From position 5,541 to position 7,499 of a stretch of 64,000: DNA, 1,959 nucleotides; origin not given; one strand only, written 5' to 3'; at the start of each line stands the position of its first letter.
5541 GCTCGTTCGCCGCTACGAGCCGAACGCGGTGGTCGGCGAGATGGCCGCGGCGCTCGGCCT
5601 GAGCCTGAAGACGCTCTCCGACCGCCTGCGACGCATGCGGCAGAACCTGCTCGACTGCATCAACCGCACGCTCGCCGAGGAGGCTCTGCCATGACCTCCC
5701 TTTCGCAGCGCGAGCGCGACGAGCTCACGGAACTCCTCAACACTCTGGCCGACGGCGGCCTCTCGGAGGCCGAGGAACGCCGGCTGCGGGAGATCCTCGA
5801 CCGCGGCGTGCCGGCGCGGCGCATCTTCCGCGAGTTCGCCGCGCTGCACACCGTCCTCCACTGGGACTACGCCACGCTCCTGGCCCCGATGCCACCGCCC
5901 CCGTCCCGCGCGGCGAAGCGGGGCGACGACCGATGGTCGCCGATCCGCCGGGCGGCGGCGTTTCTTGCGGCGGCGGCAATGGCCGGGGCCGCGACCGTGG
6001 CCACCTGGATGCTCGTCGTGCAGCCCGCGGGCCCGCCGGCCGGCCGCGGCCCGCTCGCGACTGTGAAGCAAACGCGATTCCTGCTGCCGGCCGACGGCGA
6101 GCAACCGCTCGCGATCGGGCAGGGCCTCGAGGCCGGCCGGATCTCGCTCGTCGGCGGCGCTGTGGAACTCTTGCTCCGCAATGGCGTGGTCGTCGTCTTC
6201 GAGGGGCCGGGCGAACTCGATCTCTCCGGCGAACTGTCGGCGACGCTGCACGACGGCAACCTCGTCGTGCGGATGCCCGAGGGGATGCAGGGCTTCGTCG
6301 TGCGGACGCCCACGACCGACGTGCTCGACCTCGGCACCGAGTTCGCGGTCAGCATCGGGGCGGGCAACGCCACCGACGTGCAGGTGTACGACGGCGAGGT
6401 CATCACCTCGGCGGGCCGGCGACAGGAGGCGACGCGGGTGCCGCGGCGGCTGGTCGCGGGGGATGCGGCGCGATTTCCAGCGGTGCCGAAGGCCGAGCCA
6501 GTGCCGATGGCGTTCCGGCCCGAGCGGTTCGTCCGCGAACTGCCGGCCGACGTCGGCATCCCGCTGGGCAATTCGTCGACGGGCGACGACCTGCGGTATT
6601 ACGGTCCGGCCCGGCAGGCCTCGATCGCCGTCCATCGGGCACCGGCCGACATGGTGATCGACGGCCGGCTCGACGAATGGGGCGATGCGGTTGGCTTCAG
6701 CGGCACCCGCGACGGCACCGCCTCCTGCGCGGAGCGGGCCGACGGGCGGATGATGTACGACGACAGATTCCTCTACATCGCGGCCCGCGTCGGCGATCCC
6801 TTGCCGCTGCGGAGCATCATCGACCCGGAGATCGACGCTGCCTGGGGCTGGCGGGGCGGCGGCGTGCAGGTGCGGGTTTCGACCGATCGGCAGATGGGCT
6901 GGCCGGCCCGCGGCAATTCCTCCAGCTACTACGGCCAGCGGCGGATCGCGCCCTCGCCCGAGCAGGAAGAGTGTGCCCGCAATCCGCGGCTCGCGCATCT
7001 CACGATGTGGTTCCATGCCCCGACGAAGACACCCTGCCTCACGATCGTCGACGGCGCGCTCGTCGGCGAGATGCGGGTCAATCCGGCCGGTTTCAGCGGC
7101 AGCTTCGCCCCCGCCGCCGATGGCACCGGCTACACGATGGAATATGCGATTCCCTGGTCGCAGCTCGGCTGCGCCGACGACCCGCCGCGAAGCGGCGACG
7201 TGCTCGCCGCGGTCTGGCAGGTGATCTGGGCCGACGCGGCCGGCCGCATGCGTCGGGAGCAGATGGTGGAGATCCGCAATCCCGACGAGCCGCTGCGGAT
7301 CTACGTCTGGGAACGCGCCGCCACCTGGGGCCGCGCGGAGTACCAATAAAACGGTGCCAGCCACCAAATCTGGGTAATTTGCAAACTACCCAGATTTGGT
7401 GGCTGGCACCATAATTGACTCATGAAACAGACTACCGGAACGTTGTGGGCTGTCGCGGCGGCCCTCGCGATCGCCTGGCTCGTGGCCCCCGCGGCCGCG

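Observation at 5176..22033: ECF sigma / FecR-type anti-sigma whose sensor domain resembles the C-terminal domain of two downstream giant secreted proteins; locus includes a dehydrogenase-cytochrome c fusion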

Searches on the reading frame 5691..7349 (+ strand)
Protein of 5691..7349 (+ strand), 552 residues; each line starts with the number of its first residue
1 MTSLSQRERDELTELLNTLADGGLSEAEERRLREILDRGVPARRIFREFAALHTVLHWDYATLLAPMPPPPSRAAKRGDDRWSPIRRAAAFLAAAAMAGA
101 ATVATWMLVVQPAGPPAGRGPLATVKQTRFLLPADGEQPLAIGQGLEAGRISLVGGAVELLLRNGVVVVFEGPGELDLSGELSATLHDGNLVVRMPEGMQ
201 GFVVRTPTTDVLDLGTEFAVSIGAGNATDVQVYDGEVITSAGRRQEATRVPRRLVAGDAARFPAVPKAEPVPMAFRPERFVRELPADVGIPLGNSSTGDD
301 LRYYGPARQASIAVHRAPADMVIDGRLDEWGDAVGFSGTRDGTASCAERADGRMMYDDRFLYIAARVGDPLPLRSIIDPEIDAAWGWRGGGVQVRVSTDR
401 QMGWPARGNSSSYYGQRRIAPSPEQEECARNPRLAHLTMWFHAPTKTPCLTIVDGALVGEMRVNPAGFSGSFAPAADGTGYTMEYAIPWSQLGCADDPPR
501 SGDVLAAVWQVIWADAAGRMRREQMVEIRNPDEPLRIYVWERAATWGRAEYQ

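Call 9: search_protein_families(library=pfam, proteins=[window:5691-7349:+], max_evalue=0.1)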
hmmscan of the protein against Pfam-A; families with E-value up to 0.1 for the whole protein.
window:5691-7349:+ (552 aa): 2 families
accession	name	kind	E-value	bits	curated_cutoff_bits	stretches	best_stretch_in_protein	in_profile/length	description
PF06452.16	CBM9_1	-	2.8e-05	24.5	23.4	1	475-550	116-181/185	Carbohydrate family 9 binding domain-like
PF04773.18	FecR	-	0.00016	22.5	24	1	182-237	41-96/97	FecR protein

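Call 10: search_protein_families(library=ncbifam, proteins=[window:5691-7349:+], max_evalue=0.1)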
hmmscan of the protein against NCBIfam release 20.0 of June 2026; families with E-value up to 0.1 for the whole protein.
window:5691-7349:+ (552 aa): 1 family
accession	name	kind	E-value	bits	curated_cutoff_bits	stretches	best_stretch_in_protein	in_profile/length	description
NF010501.0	PRK13920.1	subfamily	0.0044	16.7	225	1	10-106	2-94/213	putative anti-sigmaE protein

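Call 19: find_homologous_proteins(query=window:5691-7346:+)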
Query window:5691-7346:+ (552 aa): 402 proteins with E <= 0.001 among 8000 candidates; the best 120 are listed.
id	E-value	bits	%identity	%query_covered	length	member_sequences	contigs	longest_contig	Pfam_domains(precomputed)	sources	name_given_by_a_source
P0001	0.0e+0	1248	100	100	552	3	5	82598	-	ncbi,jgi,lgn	jgi:hypothetical protein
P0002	0.0e+0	1050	84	100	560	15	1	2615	-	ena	-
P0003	0.0e+0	1010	82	100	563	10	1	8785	PF04773.19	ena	-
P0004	3.7e-283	959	78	99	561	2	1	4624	-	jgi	jgi:hypothetical protein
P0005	1.9e-282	956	77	100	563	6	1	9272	PF04773.19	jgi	jgi:hypothetical protein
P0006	3.1e-282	956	78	100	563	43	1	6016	-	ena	-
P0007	1.5e-281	953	78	100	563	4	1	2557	-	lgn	-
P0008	3.2e-279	946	77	100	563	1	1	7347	-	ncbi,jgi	jgi:hypothetical protein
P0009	2.8e-278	942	78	99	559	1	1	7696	-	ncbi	-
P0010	3.2e-277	939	77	100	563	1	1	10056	PF04773.19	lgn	-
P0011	7.0e-277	938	75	100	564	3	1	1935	PF04773.19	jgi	jgi:ferric-dicitrate binding protein FerR (iron transport regulator)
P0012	2.7e-273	926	76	99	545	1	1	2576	-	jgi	jgi:hypothetical protein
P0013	5.1e-273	925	75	100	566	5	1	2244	PF04773.19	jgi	jgi:hypothetical protein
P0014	2.6e-263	893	73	99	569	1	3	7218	PF04773.19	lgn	-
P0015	8.8e-263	891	73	99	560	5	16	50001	-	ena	-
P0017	1.6e-259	881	72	99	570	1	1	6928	PF04773.19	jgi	-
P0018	2.9e-259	880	71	99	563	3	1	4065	PF04773.19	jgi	jgi:ferric-dicitrate binding protein FerR (iron transport regulator)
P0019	5.6e-257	872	72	100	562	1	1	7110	PF04773.19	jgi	-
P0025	3.8e-254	863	70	99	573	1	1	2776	PF04773.19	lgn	-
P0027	4.3e-253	859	71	99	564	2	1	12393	PF04773.19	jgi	jgi:hypothetical protein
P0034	1.9e-244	831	68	99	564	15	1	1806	PF04773.19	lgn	-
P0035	6.9e-243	826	69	100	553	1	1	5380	PF04773.19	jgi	jgi:hypothetical protein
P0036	5.8e-221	753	81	76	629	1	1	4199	PF04773.19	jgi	jgi:hypothetical protein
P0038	4.0e-215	734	61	98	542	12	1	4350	PF06452.17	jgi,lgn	jgi:hypothetical protein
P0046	1.3e-201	689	60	98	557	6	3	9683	PF04773.19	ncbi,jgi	jgi:ferric-dicitrate binding protein FerR (iron transport regulator)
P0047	1.5e-200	686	59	98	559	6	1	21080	PF04773.19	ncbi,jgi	jgi:hypothetical protein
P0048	1.2e-196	673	58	98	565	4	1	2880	PF04773.19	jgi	jgi:hypothetical protein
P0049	3.3e-191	655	57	98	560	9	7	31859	PF04773.19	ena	-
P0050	1.1e-189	650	56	98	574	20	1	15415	PF04773.19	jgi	jgi:ferric-dicitrate binding protein FerR (iron transport regulator)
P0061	2.7e-179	616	55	98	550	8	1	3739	PF06452.17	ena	-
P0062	6.2e-179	615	54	99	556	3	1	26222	PF04773.19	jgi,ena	jgi:hypothetical protein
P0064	3.7e-178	612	54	98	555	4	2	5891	PF04773.19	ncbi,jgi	jgi:ferric-dicitrate binding protein FerR (iron transport regulator)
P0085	2.7e-171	589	53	98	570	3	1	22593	PF04773.19,PF06452.17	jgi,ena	-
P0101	7.6e-167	575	51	98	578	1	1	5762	PF06452.17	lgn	-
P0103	2.0e-166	573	51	98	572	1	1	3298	PF06452.17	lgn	-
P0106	7.2e-166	571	51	98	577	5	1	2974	PF04773.19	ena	-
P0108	1.2e-165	571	51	98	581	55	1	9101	PF04773.19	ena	-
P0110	1.6e-165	570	52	98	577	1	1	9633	PF04773.19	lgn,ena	-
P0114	1.3e-164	567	50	98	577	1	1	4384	PF04773.19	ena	-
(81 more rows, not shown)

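Call 21: find_encoding_contigs(protein=P0001, flank=10000, max_places=3)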
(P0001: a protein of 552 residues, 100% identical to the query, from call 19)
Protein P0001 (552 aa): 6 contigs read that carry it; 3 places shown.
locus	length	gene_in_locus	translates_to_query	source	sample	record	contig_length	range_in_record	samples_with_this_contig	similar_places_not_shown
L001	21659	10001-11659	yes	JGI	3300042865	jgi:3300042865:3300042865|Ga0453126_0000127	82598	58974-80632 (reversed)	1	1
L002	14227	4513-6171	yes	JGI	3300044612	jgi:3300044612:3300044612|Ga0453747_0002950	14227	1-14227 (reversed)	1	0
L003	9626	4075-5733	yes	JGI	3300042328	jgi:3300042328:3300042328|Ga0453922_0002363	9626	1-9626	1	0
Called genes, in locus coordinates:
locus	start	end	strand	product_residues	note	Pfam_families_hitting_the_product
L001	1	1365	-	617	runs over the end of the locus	-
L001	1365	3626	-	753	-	PF07090:GATase1_like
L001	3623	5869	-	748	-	PF07584:BatA, PF13519:VWA_2, PF24156:DUF7407 (faint)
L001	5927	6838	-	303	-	PF01882:DUF58, PF13519:VWA_2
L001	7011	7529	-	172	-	PF00583:Acetyltransf_1 (weak), PF13673:Acetyltransf_10 (faint), PF13508:Acetyltransf_7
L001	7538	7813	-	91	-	PF08681:TacA1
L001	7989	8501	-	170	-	-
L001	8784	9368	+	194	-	PF09992:NAGPA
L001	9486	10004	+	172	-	PF04542:Sigma70_r2, PF08281:Sigma70_r4_2 (faint), PF04545:Sigma70_r4 (weak)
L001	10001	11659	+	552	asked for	-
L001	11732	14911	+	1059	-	PF07995:GSDH, PF00034:Cytochrom_C (faint), PF13442:Cytochrome_CBB3 (faint)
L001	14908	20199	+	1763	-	-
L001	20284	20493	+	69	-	-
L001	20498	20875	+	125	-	-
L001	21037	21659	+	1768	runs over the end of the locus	-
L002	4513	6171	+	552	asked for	-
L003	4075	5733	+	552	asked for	-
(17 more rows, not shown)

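Call 56: find_related_loci(query=A4, collection=metagenome_contigs, flank=10000)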
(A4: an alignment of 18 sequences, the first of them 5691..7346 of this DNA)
Query A4 (552 aa) in metagenome_contigs; peptide patterns used: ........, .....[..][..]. (x = any residue, [..] = any of these).
492 stretches matched a pattern; 102 encode a relative of the query (tblastn E <= 1e-3); the best 80 are kept; 79 distinct loci.
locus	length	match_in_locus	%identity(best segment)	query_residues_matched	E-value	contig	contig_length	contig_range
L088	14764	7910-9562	85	2-552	0e+0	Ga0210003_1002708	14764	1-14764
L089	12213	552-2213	76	2-552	0e+0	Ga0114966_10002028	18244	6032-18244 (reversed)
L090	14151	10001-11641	70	2-552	0e+0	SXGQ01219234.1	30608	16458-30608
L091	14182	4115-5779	70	2-552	0e+0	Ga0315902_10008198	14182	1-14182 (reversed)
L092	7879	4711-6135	72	81-552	0e+0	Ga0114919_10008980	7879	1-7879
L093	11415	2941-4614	57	14-552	0e+0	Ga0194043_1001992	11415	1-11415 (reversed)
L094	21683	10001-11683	55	9-552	0e+0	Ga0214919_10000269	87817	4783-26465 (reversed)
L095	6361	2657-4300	56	15-552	0e+0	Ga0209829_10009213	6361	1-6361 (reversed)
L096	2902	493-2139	56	15-552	0e+0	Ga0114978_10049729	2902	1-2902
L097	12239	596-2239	55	15-552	1e-175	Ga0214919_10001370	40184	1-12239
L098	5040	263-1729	56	82-552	3e-178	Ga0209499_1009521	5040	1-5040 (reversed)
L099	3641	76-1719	53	14-552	0e+0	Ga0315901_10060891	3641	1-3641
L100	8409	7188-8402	71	8-409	1e-173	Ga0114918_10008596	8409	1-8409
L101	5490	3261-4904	53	14-552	4e-176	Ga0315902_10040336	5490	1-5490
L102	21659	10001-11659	51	10-551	6e-172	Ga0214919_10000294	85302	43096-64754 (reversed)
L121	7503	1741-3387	45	10-552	1e-132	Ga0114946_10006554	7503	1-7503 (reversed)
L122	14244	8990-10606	46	11-552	2e-132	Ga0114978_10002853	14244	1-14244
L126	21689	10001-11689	45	10-552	1e-128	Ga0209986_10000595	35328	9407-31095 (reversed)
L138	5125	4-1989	51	180-552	2e-112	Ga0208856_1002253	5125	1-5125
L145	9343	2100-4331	44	136-552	1e-104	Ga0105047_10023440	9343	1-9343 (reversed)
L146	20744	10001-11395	42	87-552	2e-101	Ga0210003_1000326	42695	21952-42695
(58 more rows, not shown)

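Call 61: search_protein_families(library=pfam, proteins=[L146:11399-15460:+, L146:15334-18594:+, L126:11703-12992:+, L126:13579-17124:+, L126:17076-20834:+, L121:3308-4693:+, L121:4697-7501:+, L097:2270-3565:+, L097:3770-5698:+, L098:1866-4580:+], max_evalue=0.001)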
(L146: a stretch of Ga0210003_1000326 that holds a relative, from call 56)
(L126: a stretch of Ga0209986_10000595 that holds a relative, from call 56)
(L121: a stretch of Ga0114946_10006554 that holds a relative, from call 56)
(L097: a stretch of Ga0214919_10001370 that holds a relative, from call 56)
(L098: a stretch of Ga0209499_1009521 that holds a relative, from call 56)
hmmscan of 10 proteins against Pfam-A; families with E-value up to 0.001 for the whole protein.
L146:11399-15460:+ (1354 aa): 2 families
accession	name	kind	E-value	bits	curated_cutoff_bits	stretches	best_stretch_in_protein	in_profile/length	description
PF19543.5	GH123_N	-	3e-21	75.5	22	1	648-851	325-516/969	Glycoside hydrolase 123, N-terminal domain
PF13385.13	Laminin_G_3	-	1.5e-17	64.6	27.6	2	147-294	13-144/151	Concanavalin A-like lectin/glucanases superfamily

L146:15334-18594:+ (1087 aa): 6 families
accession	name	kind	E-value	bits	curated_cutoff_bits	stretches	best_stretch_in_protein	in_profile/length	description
PF07631.16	PSD4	-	1.4e-46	158.6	23.3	1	341-469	1-128/128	Protein of unknown function (DUF1592)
PF07627.16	PSCyt3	-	1.3e-31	109.2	27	1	487-582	1-97/98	Protein of unknown function (DUF1588)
PF07624.16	PSD2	-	1.4e-16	60.4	25.8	1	597-670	2-74/74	Protein of unknown function (DUF1585)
PF07626.16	PSD3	-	3e-16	60.1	23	1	184-247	1-60/65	Protein of unknown function (DUF1587)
PF07637.16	PSD5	-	1.2e-05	26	34.2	1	270-330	2-62/62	Protein of unknown function (DUF1595)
PF13442.11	Cytochrome_CBB3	-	0.00016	22.4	27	0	92-164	8-68/68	Cytochrome C oxidase, cbb3-type, subunit III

L126:11703-12992:+ (430 aa): 2 families
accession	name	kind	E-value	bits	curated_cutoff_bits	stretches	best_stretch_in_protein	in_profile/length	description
PF07596.16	SBP_bac_10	-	4.9e-48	164.9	23.3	1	83-390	1-266/268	Protein of unknown function (DUF1559)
PF07963.17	N_methyl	-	1e-05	25.3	21.2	1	57-79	5-27/27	Prokaryotic N-terminal methylation motif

L126:13579-17124:+ (1182 aa): 0 families

L126:17076-20834:+ (1253 aa): 3 families
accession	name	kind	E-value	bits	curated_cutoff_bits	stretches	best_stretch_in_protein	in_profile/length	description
PF13385.13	Laminin_G_3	-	7.9e-12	46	27.6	1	111-251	17-150/151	Concanavalin A-like lectin/glucanases superfamily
PF07090.17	GATase1_like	-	1.3e-06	28.6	27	1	1117-1242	98-227/247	Putative glutamine amidotransferase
PF24157.1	DUF7408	-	0.00022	21.7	27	1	1097-1222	37-152/174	Domain of unknown function (DUF7408)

L121:3308-4693:+ (462 aa): 4 families
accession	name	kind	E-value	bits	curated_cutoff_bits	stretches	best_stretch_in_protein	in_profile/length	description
PF13377.12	Peripla_BP_3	-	3.9e-19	69.8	26.5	1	228-340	52-167/167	Periplasmic binding protein-like domain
PF12833.13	HTH_18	-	8.1e-18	64.9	33.6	1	370-448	1-79/80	Helix-turn-helix domain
PF00165.29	HTH_AraC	-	2.5e-10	40.7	26.6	1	413-448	8-42/42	Bacterial regulatory helix-turn-helix proteins, AraC family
PF13560.12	HTH_31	-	0.00024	21.8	27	0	403-443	4-44/64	Helix-turn-helix domain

L121:4697-7501:+ (935 aa): 1 family
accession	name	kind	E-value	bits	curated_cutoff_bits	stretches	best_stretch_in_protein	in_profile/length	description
PF13385.13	Laminin_G_3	-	1.4e-10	42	27.6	1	109-219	1-106/151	Concanavalin A-like lectin/glucanases superfamily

L097:2270-3565:+ (432 aa): 2 families
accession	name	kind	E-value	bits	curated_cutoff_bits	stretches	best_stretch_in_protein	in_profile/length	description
PF07596.16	SBP_bac_10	-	2.1e-34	120.2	23.3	1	117-414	1-267/268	Protein of unknown function (DUF1559)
PF07963.17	N_methyl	-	3.6e-06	26.7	21.2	1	88-112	2-26/27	Prokaryotic N-terminal methylation motif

L097:3770-5698:+ (643 aa): 2 families
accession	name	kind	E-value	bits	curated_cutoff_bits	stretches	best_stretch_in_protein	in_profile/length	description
PF13472.12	Lipase_GDSL_2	-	4.5e-15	57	32.9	1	131-330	1-177/178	GDSL-like Lipase/Acylhydrolase family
PF00657.28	Lipase_GDSL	-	1e-09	39.3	23.6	1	129-334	1-206/208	GDSL-like Lipase/Acylhydrolase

L098:1866-4580:+ (905 aa): 2 families
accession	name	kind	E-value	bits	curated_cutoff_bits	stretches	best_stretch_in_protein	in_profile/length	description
PF07596.16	SBP_bac_10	-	1.5e-32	114.1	23.3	1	549-880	1-263/268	Protein of unknown function (DUF1559)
PF07963.17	N_methyl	-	5.7e-06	26.1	21.2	1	523-544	5-26/27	Prokaryotic N-terminal methylation motif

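Call 88: search_protein_families(library=pfam, proteins=[L146:2405-6481:-, L094:3516-7640:-, L145:3573-7346:+, L122:4745-8275:-, L090:1-1545:-, L091:2-1018:-, L091:1977-3311:+, L102:15466-20364:+, L138:1129-4791:+], max_evalue=0.01)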
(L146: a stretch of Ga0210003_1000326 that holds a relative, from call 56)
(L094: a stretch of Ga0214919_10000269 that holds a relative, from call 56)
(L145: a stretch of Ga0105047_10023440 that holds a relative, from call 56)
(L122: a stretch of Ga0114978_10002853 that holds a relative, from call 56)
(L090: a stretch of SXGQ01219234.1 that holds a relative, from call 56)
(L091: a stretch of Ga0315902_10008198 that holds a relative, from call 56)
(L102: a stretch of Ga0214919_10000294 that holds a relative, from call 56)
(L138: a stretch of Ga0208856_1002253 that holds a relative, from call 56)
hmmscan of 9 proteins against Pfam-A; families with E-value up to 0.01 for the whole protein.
L146:2405-6481:- (1359 aa): 2 families
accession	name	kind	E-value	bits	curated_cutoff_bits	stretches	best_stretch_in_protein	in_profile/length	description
PF07995.17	GSDH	-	4.3e-27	95.7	25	1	641-935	54-323/332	Glucose / Sorbosone dehydrogenase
PF06452.16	CBM9_1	-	1.3e-17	64.7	23.4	1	337-529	1-171/185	Carbohydrate family 9 binding domain-like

L094:3516-7640:- (1375 aa): 4 families
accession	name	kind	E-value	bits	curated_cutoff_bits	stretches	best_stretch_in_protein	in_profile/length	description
PF06452.16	CBM9_1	-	6.2e-08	33.2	23.4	1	1177-1237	19-81/185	Carbohydrate family 9 binding domain-like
PF13860.13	FlgD_ig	-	4.8e-07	30.1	27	1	301-373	7-71/79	FlgD Ig-like domain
PF08450.18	SGL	-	1.4e-05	25.3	26.3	0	594-648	165-218/246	SMP-30/Gluconolactonase/LRE-like region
PF09459.16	EB_dh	-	0.00093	19.7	33.3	0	1175-1214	23-64/236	Ethylbenzene dehydrogenase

L145:3573-7346:+ (1258 aa): 3 families
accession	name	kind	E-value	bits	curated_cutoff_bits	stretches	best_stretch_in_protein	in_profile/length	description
PF06452.16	CBM9_1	-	2.8e-08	34.3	23.4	0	58-127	1-68/185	Carbohydrate family 9 binding domain-like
PF13860.13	FlgD_ig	-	4.3e-06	27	27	1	305-364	11-70/79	FlgD Ig-like domain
PF01436.27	NHL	-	0.00023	21.4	20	0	630-648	2-20/28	NHL repeat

L122:4745-8275:- (1177 aa): 1 family
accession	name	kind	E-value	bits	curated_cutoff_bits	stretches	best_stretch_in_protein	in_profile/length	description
PF19543.5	GH123_N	-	5.5e-13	48.1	22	1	490-638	317-477/969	Glycoside hydrolase 123, N-terminal domain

L090:1-1545:- (515 aa): 2 families
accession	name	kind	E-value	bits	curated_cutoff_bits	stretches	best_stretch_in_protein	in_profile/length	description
PF01074.27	Glyco_hydro_38N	-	9.7e-59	199.4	25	1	60-303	2-258/270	Glycosyl hydrolases family 38 N-terminal domain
PF09261.16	Alpha-mann_mid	-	4.4e-18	65.6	31.1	1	321-400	4-82/96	Alpha mannosidase middle domain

L091:2-1018:- (339 aa): 0 families

L091:1977-3311:+ (445 aa): 2 families
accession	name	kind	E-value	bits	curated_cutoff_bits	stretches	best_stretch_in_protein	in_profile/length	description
PF02969.23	TAF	-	7.5e-05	23.3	21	0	273-287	17-31/66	TATA box binding protein associated factor (TAF)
PF22224.1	AbpA-like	-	0.00052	20.4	27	0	302-337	2-37/172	Amylase-binding protein AbpA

L102:15466-20364:+ (1633 aa): 4 families
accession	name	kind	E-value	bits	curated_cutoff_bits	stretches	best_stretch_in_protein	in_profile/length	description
PF13860.13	FlgD_ig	-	0.00037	20.8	27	0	392-423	41-72/79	FlgD Ig-like domain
PF01436.27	NHL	-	0.0024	18.3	20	0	682-706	4-28/28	NHL repeat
PF13517.12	FG-GAP_3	-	0.0074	17.3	26.9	0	848-895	8-57/61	FG-GAP-like repeat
PF17170.10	DUF5128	-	0.009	15.7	22.9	0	690-719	53-82/321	6-bladed beta-propeller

L138:1129-4791:+ (1221 aa): 2 families
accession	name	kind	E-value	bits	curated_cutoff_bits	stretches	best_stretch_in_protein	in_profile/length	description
PF13860.13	FlgD_ig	-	9.3e-06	26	27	1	347-390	33-75/79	FlgD Ig-like domain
PF08450.18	SGL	-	0.0011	19.1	26.3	0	635-678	178-220/246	SMP-30/Gluconolactonase/LRE-like region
